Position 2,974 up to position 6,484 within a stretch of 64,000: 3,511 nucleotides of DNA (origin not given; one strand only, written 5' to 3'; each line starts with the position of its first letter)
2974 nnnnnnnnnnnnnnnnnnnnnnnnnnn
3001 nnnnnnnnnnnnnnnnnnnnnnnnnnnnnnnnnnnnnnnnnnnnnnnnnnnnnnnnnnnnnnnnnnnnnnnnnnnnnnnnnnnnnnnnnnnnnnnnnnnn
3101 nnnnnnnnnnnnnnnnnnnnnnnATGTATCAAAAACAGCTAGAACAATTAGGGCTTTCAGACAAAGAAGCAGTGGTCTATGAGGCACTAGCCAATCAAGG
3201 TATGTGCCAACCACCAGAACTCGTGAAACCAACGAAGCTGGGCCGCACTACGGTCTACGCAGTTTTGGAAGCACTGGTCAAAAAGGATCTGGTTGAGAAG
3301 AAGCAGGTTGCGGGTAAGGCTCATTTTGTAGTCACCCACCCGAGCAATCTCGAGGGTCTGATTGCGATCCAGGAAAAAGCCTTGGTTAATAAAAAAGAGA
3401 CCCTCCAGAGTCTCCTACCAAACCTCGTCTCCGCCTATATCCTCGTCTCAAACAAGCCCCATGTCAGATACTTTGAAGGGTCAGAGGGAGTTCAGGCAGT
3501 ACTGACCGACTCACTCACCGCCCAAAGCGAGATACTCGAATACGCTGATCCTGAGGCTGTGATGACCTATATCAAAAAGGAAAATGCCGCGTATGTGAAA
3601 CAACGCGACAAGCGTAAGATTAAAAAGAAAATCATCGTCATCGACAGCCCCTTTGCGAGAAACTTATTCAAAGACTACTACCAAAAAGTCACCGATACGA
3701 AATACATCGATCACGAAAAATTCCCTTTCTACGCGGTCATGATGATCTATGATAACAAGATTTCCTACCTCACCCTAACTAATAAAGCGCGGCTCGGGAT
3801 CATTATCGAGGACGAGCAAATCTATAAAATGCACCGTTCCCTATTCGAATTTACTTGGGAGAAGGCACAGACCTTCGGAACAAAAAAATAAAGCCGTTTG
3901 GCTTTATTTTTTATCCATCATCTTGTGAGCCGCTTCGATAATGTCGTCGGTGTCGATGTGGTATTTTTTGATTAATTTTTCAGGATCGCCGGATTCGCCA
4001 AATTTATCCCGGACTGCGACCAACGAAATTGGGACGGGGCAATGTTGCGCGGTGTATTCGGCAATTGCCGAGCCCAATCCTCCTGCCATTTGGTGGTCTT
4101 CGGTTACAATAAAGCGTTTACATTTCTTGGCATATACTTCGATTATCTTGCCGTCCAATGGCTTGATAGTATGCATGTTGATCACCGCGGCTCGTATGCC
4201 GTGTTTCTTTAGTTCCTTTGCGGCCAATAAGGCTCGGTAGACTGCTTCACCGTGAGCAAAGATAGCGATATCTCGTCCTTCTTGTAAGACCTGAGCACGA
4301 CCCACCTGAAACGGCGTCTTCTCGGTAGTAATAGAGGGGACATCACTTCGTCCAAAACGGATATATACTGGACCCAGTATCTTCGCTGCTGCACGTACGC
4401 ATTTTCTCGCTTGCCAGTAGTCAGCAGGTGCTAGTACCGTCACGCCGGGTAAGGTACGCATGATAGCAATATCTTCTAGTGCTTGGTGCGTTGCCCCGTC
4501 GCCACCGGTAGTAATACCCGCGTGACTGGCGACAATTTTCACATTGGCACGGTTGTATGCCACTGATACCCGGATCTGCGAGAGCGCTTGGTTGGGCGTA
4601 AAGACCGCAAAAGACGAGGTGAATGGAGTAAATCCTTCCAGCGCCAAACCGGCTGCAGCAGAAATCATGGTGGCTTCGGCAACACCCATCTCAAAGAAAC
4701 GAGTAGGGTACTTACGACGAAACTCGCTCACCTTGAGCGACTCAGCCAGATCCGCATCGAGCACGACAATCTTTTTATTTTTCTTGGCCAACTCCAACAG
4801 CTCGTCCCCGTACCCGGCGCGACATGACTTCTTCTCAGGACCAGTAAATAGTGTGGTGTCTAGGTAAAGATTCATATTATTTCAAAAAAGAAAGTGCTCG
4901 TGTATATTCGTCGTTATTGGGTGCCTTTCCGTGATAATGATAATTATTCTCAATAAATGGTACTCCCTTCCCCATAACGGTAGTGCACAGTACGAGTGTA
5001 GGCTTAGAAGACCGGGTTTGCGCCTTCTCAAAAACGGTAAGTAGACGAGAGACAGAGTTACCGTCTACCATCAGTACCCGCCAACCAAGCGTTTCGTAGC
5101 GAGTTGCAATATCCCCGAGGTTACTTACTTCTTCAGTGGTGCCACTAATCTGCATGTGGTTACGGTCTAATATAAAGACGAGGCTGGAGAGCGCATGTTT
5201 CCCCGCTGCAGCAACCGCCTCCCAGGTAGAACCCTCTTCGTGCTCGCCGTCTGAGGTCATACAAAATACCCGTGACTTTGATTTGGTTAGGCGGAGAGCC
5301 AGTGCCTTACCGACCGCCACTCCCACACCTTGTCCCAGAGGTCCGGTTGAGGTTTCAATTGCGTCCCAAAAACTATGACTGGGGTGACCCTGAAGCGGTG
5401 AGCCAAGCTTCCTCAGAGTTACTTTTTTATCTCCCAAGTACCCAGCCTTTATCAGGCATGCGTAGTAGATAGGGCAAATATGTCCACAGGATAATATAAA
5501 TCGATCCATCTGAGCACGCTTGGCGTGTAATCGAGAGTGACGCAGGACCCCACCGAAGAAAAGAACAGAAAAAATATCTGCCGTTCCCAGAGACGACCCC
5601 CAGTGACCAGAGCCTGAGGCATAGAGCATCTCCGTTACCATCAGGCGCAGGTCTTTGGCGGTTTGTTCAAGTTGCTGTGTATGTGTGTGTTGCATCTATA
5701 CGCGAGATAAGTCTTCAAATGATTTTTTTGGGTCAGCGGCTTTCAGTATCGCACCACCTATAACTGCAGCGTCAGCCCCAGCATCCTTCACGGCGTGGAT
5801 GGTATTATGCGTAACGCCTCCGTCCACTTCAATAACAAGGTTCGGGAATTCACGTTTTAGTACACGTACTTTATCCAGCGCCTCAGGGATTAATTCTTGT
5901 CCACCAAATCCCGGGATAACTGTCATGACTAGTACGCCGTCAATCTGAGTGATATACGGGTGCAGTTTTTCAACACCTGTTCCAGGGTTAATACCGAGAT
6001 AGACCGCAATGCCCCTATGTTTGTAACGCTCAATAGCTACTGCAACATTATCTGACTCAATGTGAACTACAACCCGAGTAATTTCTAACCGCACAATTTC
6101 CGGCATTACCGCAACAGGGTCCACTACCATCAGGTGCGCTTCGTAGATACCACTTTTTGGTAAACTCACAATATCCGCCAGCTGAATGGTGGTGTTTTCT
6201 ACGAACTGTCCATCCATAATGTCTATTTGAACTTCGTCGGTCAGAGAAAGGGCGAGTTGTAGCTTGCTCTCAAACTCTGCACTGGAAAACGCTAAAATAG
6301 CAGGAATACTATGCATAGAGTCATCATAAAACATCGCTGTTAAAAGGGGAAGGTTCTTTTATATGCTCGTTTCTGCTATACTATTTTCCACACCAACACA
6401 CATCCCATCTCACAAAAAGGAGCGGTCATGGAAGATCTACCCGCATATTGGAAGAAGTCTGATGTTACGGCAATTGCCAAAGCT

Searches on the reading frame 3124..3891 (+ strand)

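Call 64: search_protein_families(library=pfam, proteins=[window:3124-3891:+], max_evalue=0.0001)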
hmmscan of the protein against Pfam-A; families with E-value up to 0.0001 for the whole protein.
window:3124-3891:+ (255 aa): 2 families
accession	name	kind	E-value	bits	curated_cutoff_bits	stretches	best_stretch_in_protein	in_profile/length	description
PF01978.25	TrmB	-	1.6e-11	44.3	25.6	1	6-63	1-58/68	Sugar-specific transcriptional regulator TrmB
PF03965.22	Penicillinase_R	-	5.7e-05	23.9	22.6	0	11-68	1-62/115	Penicillinase repressor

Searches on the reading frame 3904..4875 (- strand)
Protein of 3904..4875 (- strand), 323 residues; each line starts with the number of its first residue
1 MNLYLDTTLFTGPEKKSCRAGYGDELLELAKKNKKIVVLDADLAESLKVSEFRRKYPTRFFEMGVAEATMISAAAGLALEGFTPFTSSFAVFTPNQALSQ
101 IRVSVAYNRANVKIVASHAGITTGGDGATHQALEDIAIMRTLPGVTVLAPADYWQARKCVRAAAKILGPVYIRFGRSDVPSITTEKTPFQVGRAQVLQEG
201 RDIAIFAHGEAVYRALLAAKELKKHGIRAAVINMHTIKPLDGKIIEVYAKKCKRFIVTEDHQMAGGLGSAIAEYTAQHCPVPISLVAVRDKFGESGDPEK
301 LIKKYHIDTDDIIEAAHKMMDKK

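Call 64: search_protein_families(library=pfam, proteins=[window:3904-4875:-], max_evalue=0.0001)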
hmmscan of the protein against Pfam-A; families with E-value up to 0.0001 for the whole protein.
window:3904-4875:- (323 aa): 4 families
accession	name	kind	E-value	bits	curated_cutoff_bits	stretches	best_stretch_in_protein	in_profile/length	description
PF02779.29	Transket_pyr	-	2.2e-38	132.1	27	1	16-180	3-173/174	Transketolase, pyrimidine binding domain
PF02780.25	Transketolase_C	-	8.1e-30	103.7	25.9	1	192-312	1-124/124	Transketolase, C-terminal domain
PF22613.1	Transketolase_C_1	-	5.6e-06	27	27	1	199-308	10-113/113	Transketolase-like TK C-terminal domain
PF17147.9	PFOR_II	-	4.6e-05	24.2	27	0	202-277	2-77/102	Pyruvate:ferredoxin oxidoreductase core domain II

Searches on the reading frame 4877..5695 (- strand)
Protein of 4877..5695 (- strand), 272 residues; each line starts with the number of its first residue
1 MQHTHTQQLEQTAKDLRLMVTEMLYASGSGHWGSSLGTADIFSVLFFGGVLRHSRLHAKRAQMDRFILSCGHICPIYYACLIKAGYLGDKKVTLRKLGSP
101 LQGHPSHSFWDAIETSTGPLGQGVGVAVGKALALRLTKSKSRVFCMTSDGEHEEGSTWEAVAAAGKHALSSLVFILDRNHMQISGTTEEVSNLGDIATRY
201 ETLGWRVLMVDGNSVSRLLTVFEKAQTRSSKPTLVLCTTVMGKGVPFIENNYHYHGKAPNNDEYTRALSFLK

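Call 64: search_protein_families(library=pfam, proteins=[window:4877-5695:-], max_evalue=0.0001)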
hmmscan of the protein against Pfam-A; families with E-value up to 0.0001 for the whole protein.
window:4877-5695:- (272 aa): 3 families
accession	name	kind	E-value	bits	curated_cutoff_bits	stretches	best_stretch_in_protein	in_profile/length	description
PF00456.26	Transketolase_N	-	2.2e-48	165.4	22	1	11-264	4-268/334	Transketolase, thiamine diphosphate binding domain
PF13292.11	DXP_synthase_N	-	2.8e-12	46.9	21.2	1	3-189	12-181/274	1-deoxy-D-xylulose-5-phosphate synthase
PF00676.26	E1_dh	-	2.9e-06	26.9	22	1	113-235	96-220/300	Dehydrogenase E1 component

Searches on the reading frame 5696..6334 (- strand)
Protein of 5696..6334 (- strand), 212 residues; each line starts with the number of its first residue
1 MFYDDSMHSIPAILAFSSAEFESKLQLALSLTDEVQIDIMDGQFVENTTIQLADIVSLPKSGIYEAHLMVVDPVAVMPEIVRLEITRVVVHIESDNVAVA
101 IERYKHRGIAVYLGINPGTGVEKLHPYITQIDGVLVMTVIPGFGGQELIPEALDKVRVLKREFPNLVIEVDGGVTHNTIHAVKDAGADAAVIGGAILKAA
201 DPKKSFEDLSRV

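Call 64: search_protein_families(library=pfam, proteins=[window:5696-6334:-], max_evalue=0.0001)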
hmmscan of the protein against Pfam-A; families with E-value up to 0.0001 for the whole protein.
window:5696-6334:- (212 aa): 2 families
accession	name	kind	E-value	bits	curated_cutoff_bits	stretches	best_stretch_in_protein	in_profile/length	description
PF00834.25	Ribul_P_3_epim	-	5.5e-40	137.3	21.1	1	11-196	4-197/198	Ribulose-phosphate 3 epimerase family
PF00215.30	OMPdecase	-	5.6e-05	23.6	27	1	159-207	171-219/221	Orotidine 5'-phosphate decarboxylase / HUMPS family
